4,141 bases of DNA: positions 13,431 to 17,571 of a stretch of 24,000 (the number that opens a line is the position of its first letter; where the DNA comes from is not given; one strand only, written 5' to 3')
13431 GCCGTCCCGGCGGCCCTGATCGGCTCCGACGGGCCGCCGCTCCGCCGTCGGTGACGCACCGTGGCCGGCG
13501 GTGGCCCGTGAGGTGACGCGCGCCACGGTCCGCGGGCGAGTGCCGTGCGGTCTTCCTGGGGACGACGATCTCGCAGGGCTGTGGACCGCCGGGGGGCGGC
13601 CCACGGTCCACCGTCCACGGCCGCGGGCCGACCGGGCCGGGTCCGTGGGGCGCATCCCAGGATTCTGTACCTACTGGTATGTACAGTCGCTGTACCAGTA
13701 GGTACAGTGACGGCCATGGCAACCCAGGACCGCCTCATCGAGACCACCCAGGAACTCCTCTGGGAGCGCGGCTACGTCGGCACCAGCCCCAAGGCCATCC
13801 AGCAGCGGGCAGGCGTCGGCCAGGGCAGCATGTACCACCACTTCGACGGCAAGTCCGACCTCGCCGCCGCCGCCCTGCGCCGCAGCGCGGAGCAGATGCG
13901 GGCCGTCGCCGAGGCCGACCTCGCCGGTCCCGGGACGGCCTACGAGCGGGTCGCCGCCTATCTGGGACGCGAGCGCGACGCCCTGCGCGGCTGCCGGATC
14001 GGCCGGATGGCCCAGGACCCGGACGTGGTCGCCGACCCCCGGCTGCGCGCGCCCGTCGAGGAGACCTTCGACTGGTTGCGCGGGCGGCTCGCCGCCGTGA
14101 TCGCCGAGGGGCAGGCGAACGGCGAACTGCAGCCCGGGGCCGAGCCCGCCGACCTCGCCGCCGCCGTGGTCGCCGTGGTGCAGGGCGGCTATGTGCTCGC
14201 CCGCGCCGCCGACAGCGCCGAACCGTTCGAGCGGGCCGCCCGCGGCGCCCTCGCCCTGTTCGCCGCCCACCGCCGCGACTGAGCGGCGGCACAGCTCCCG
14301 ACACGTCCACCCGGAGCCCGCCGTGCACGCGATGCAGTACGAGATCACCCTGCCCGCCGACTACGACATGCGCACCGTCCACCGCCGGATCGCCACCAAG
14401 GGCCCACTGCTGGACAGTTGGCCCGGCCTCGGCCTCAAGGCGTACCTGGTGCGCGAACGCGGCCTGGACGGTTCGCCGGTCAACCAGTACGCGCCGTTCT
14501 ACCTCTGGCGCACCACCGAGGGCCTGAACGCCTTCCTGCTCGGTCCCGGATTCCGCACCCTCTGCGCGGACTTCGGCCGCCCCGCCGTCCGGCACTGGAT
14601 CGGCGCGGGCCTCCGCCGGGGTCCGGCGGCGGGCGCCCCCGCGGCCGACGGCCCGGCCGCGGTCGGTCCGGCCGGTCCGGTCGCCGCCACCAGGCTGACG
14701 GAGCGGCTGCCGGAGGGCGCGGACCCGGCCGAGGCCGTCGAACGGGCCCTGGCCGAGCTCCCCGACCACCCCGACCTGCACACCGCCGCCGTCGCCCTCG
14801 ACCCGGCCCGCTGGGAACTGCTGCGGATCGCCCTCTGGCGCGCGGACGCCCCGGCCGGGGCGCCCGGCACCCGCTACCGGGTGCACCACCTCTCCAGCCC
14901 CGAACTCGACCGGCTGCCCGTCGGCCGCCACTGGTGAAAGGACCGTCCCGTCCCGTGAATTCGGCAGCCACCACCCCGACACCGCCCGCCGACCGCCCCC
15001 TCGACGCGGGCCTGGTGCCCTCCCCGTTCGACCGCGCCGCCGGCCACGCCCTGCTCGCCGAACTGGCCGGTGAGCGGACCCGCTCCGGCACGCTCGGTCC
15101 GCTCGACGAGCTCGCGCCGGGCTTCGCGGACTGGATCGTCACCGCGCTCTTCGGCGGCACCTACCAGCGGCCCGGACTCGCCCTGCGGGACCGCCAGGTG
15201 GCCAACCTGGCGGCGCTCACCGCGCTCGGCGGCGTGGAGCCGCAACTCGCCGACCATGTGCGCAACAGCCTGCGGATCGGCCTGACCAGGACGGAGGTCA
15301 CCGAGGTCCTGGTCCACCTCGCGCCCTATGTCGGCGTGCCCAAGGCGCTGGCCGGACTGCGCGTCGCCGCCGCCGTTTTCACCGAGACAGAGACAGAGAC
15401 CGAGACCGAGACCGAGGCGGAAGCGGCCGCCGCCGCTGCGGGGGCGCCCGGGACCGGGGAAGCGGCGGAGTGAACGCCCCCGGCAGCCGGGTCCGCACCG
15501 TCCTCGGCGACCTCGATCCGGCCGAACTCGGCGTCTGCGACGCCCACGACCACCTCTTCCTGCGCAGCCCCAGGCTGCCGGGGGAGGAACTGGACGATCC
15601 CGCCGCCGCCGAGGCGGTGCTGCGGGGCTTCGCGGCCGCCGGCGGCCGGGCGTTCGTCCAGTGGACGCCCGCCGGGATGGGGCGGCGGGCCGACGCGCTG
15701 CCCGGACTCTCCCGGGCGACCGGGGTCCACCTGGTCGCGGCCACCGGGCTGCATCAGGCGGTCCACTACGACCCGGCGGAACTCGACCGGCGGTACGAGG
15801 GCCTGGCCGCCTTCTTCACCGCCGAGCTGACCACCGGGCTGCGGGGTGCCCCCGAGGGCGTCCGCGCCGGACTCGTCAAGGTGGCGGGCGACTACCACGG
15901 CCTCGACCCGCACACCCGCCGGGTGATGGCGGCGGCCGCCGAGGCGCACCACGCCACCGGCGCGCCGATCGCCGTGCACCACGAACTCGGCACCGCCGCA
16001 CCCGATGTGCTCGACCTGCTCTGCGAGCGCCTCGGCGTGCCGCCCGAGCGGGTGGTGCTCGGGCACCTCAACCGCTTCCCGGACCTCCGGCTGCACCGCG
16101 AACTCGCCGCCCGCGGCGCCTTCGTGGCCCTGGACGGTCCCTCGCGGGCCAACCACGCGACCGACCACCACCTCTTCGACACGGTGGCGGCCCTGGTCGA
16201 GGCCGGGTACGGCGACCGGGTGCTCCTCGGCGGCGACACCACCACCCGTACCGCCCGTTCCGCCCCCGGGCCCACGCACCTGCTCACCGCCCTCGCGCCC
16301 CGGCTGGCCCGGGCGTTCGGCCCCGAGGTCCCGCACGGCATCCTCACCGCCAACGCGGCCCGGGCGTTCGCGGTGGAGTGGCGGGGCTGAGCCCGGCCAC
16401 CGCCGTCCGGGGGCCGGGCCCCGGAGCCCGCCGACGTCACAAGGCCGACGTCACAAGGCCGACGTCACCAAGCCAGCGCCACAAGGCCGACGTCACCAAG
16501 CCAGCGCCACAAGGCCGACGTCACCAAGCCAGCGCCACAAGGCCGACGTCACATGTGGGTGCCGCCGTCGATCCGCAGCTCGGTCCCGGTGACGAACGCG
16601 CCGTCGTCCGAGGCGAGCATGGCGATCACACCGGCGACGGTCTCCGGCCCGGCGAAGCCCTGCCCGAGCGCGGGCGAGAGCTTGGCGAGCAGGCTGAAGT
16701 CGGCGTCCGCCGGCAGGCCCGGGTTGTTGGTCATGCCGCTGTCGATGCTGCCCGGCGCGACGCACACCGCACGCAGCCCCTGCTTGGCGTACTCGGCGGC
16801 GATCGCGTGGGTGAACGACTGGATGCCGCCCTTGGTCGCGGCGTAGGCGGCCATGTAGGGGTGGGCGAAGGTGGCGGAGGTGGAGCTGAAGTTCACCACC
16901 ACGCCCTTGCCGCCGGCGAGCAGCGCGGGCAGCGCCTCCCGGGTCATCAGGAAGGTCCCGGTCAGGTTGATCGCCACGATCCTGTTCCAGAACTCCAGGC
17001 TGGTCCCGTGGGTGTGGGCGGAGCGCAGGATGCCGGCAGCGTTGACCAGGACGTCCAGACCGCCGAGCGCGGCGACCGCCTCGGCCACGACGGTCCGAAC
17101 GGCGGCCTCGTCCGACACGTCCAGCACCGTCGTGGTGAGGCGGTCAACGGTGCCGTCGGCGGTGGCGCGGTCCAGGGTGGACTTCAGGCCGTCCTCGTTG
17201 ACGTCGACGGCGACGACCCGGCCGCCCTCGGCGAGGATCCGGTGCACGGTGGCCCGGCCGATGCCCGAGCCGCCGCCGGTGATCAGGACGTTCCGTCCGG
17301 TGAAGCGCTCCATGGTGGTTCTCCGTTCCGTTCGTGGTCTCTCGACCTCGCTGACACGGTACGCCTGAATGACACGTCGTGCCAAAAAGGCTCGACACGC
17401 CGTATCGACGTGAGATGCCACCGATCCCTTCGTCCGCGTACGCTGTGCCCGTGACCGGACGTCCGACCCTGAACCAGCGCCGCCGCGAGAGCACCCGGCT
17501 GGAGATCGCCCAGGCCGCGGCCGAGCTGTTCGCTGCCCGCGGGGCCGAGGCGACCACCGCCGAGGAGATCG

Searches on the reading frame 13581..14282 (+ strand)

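Call 56: search_protein_families(library=pfam, proteins=[window:13581-14282:+], max_evalue=0.0001)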
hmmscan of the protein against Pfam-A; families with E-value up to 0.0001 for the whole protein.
window:13581-14282:+ (233 aa): 4 families
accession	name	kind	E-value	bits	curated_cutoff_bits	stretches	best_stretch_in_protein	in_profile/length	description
PF16925.10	TetR_C_13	-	1.8e-12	48.1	27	1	131-221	18-107/109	Tetracyclin repressor-like, C-terminal domain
PF00440.29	TetR_N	-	2.9e-12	46.6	24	1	52-98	1-47/47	Bacterial regulatory proteins, tetR family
PF21993.1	TetR_C_13_2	-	3.5e-08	34.1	27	1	130-221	17-102/103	Transcriptional regulator LmrA/YxaF-like, C-terminal domain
PF13977.11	TetR_C_6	-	1.2e-05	25.9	27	1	150-221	34-104/115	BetI-type transcriptional repressor, C-terminal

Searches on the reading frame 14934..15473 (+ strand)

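Call 56: search_protein_families(library=pfam, proteins=[window:14934-15473:+], max_evalue=0.0001)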
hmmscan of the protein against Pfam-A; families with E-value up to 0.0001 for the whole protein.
window:14934-15473:+ (179 aa): 1 family
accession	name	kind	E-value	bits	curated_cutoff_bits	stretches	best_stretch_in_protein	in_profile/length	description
PF02627.25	CMD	-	9.8e-15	54.8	23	1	64-146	3-83/84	Carboxymuconolactone decarboxylase family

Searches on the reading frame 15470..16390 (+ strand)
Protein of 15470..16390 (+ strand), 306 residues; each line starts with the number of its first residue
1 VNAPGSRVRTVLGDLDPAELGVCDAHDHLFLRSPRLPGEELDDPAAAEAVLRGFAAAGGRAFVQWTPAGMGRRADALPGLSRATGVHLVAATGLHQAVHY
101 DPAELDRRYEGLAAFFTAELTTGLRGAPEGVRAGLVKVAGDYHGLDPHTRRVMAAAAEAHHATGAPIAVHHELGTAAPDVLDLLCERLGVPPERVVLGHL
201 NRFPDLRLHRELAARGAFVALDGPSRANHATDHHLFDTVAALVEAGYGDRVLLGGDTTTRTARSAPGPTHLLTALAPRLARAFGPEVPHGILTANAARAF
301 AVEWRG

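Call 56: search_protein_families(library=pfam, proteins=[window:15470-16390:+], max_evalue=0.0001)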
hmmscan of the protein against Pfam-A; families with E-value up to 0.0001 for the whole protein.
window:15470-16390:+ (306 aa): 1 family
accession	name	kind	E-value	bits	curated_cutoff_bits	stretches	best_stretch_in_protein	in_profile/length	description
PF02126.24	PTE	-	4.9e-38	131.7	22.4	1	16-300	2-297/298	Phosphotriesterase family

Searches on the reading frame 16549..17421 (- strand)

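Call 57: search_protein_families(library=pfam, proteins=[window:16549-17421:-], max_evalue=0.0001)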
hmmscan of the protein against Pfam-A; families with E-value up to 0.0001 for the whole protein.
window:16549-17421:- (290 aa): 4 families
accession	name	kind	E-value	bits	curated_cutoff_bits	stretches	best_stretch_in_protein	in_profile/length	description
PF13561.12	adh_short_C2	-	6.3e-52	176.9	27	1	52-289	6-236/236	Enoyl-(Acyl carrier protein) reductase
PF00106.31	adh_short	-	2.5e-51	174.4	26.6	1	44-233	2-189/195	short chain dehydrogenase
PF08659.16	KR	-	2.7e-14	53.9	22.6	1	45-225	3-177/180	KR domain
PF01370.27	Epimerase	-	1.2e-06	28.5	20.9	1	45-222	1-168/240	NAD dependent epimerase/dehydratase family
